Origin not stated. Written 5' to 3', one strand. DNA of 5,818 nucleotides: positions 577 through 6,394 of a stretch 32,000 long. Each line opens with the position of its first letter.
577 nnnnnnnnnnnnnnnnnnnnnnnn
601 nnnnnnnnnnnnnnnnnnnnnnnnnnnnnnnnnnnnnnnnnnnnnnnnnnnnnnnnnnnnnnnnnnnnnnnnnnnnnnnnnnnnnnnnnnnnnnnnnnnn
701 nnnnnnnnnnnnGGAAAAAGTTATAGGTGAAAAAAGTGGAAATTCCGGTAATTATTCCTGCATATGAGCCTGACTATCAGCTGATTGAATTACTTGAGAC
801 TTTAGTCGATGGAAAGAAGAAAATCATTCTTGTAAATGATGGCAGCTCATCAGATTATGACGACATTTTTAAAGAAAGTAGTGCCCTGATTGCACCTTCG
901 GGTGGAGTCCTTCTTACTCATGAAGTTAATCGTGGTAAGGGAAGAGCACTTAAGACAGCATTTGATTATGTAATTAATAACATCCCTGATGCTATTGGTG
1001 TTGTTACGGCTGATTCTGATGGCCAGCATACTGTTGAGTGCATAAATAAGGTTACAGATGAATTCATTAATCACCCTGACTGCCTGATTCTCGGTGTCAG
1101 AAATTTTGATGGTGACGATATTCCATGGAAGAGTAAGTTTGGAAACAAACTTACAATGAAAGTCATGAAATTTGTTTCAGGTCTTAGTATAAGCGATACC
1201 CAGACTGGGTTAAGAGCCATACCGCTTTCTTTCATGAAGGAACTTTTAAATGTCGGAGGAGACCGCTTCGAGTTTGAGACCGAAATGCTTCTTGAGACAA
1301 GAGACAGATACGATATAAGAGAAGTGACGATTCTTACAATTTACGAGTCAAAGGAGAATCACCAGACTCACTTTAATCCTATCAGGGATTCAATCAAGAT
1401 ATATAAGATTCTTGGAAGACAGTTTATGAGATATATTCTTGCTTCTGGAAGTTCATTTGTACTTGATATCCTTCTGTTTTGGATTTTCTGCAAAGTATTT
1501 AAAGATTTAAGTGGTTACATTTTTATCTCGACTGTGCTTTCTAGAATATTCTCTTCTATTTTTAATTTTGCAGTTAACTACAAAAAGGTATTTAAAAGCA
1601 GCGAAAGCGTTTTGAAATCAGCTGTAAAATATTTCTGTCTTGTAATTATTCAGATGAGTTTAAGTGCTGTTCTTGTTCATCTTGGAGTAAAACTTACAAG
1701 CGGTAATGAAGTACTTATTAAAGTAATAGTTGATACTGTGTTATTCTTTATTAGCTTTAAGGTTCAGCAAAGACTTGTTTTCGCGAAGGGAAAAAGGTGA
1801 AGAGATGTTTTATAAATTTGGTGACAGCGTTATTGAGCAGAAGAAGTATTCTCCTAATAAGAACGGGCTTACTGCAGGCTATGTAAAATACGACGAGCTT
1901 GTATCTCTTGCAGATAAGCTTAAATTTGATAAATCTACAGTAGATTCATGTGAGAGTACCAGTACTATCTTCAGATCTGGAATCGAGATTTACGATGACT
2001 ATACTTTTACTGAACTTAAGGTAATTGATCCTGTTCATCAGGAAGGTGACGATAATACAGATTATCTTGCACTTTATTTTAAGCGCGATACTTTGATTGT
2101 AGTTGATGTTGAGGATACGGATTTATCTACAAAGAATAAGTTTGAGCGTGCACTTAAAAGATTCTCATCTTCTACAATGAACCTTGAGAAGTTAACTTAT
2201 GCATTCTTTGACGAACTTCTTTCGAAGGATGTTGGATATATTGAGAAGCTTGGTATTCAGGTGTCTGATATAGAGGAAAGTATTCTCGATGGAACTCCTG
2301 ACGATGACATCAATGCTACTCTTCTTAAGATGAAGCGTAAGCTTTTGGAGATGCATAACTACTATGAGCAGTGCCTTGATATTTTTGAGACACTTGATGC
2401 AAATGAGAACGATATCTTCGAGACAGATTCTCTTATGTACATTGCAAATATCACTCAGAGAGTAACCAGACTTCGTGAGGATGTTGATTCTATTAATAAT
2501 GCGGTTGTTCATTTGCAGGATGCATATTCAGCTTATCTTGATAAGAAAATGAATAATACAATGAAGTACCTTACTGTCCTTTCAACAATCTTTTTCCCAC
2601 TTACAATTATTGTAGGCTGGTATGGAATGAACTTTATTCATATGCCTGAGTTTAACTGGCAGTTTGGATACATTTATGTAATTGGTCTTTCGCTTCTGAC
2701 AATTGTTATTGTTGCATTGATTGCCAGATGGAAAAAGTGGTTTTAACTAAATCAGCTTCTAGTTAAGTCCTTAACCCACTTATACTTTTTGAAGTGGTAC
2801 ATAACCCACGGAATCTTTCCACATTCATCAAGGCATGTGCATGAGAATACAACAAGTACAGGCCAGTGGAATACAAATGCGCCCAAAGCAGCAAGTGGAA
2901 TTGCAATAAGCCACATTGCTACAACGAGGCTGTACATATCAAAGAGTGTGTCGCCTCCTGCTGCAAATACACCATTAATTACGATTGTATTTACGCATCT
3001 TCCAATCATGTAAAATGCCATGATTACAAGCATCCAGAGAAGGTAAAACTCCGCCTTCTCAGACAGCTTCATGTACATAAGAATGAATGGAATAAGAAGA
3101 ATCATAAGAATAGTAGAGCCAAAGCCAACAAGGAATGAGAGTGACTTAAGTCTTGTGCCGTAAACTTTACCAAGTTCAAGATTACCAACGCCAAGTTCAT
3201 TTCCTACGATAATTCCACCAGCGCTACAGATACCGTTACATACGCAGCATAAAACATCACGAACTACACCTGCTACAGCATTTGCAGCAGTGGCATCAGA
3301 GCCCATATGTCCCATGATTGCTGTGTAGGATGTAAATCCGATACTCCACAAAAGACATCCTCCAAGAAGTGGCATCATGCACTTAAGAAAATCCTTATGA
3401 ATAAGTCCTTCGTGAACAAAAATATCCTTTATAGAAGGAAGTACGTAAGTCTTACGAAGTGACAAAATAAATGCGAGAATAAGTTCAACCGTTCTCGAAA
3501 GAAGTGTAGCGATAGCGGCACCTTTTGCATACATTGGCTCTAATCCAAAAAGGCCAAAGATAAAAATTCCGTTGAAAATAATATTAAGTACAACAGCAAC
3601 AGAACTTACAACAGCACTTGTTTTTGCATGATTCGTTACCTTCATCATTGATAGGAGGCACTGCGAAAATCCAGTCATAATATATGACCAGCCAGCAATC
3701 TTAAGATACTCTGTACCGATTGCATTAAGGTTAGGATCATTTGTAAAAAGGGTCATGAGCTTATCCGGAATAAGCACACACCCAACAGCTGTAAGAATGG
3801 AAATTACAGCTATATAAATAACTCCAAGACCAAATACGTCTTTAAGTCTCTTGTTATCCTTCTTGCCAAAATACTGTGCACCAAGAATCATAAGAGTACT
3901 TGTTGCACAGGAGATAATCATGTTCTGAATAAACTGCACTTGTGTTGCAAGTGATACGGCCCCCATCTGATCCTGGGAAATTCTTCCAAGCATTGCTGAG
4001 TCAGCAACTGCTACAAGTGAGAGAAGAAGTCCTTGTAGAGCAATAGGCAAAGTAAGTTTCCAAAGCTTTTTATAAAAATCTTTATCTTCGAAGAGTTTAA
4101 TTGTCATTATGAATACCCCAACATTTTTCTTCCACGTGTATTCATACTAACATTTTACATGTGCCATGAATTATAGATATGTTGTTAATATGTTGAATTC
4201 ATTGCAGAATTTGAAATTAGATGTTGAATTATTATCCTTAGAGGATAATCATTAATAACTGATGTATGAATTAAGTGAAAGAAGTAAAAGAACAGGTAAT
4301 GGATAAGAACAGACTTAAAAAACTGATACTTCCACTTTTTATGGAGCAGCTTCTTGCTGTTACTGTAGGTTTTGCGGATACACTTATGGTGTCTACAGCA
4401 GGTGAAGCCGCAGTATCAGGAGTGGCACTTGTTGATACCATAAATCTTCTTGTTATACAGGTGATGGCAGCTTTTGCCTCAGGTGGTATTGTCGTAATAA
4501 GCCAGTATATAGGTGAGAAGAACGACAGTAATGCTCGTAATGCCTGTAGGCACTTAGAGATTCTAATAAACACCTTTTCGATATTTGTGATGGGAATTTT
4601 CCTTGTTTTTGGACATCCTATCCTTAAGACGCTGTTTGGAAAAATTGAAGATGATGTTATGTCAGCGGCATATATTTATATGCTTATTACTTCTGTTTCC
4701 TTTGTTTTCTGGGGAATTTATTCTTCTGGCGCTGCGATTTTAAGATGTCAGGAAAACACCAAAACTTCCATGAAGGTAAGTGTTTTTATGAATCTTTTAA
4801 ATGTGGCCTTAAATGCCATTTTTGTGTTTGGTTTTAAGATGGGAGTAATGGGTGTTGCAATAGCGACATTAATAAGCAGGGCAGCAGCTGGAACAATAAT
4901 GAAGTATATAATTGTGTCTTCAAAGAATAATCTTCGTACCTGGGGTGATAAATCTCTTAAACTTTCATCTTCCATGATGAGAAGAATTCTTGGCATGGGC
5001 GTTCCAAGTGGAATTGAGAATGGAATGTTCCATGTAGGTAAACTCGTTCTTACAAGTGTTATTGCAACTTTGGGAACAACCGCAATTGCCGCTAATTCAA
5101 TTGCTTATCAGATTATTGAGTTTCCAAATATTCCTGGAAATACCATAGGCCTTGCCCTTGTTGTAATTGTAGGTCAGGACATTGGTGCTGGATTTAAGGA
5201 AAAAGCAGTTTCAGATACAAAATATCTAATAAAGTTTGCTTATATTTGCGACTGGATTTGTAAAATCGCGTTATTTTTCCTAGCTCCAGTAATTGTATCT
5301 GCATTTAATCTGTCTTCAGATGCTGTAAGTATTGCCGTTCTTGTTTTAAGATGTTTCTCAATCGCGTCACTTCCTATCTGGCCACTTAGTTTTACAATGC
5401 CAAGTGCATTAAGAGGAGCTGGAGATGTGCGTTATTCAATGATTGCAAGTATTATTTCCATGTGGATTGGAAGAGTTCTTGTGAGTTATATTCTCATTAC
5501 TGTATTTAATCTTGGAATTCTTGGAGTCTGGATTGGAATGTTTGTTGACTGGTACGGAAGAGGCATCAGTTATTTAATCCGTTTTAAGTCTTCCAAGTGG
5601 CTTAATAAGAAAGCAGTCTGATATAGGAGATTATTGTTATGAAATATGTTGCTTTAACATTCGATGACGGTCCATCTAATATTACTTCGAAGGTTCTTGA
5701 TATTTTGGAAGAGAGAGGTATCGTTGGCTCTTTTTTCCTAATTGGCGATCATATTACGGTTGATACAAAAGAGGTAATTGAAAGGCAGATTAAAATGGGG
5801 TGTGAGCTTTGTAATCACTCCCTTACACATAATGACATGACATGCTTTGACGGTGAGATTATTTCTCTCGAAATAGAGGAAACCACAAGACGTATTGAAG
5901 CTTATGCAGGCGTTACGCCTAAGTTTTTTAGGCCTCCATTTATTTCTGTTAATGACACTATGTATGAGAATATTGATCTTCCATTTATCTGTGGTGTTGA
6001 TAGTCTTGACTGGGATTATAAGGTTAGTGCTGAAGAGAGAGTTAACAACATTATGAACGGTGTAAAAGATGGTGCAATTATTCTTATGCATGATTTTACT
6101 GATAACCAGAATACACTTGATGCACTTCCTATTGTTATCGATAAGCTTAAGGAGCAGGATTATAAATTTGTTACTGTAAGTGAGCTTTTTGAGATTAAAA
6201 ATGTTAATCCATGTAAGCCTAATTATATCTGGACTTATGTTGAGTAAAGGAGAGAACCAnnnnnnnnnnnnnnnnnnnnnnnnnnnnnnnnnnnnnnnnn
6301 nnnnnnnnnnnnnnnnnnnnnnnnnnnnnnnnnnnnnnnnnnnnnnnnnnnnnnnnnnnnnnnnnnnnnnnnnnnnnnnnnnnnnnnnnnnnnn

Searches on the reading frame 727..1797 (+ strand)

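Call 7: search_protein_families(library=pfam, proteins=[window:727-1797:+], max_evalue=0.01)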
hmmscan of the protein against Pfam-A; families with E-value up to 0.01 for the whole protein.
window:727-1797:+ (357 aa): 2 families
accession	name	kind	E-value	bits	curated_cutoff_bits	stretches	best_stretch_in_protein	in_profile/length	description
PF00535.33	Glycos_transf_2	-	1e-12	48.8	23.3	1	8-166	2-160/168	Glycosyl transferase family 2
PF04138.20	GtrA_DPMS_TM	-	1.3e-09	38.7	26.1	1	235-352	1-117/117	GtrA/DPMS, transmembrane domain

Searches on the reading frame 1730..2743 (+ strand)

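Call 7: search_protein_families(library=pfam, proteins=[window:1730-2743:+], max_evalue=0.01)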
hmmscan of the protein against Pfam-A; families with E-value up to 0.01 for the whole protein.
window:1730-2743:+ (338 aa): 3 families
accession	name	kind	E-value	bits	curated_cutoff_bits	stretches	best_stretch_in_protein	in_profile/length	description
PF01544.23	CorA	-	9.5e-47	160.1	27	1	55-331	15-289/292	CorA-like Mg2+ transporter protein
PF20990.2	DUF2207_C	-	0.0016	18.6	33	1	228-331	71-185/247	Predicted membrane protein (DUF2207) C-terminal domain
PF09969.14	DUF2203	-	0.0018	19.4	24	0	195-271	9-85/122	Uncharacterized conserved protein (DUF2203)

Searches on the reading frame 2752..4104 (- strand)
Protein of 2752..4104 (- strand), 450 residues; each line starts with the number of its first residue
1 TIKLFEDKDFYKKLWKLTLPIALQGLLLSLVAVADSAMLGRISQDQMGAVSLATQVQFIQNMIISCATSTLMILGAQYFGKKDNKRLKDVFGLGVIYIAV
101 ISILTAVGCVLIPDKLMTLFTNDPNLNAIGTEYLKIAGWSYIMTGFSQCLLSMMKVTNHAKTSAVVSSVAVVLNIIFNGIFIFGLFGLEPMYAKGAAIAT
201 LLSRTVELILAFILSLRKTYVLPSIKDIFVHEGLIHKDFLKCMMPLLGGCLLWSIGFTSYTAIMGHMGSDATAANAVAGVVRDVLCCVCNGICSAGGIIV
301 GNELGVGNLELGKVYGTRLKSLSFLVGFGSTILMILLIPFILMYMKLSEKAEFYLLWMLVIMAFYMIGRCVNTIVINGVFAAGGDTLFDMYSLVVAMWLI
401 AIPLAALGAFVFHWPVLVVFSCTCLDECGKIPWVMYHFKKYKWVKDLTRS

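Call 7: search_protein_families(library=pfam, proteins=[window:2752-4104:-], max_evalue=0.01)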
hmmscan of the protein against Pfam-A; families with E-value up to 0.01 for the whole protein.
window:2752-4104:- (450 aa): 1 family
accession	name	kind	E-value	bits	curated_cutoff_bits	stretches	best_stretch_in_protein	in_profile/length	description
PF01554.23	MatE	-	4.1e-36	124.5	24.9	2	20-178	1-159/161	MatE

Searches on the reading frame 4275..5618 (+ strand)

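Call 5: search_protein_families(library=padloc, proteins=[window:4275-5618:+], max_evalue=0.01)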
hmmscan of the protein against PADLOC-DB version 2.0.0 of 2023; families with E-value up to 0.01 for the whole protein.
window:4275-5618:+ (448 aa): 0 families

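Call 6: search_protein_families(library=pfam, proteins=[window:4275-5618:+], max_evalue=0.01)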
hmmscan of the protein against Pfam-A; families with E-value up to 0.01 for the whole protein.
window:4275-5618:+ (448 aa): 1 family
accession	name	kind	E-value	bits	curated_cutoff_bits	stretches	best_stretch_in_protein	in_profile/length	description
PF01554.23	MatE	-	2.3e-43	148.1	24.9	2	20-182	1-161/161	MatE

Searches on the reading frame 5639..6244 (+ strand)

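Call 6: search_protein_families(library=pfam, proteins=[window:5639-6244:+], max_evalue=0.01)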
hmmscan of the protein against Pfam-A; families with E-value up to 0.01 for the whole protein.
window:5639-6244:+ (202 aa): 1 family
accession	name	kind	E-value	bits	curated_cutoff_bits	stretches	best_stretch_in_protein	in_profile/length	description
PF01522.26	Polysacc_deac_1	-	5.3e-27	94.7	23.1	1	2-109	7-113/124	Polysaccharide deacetylase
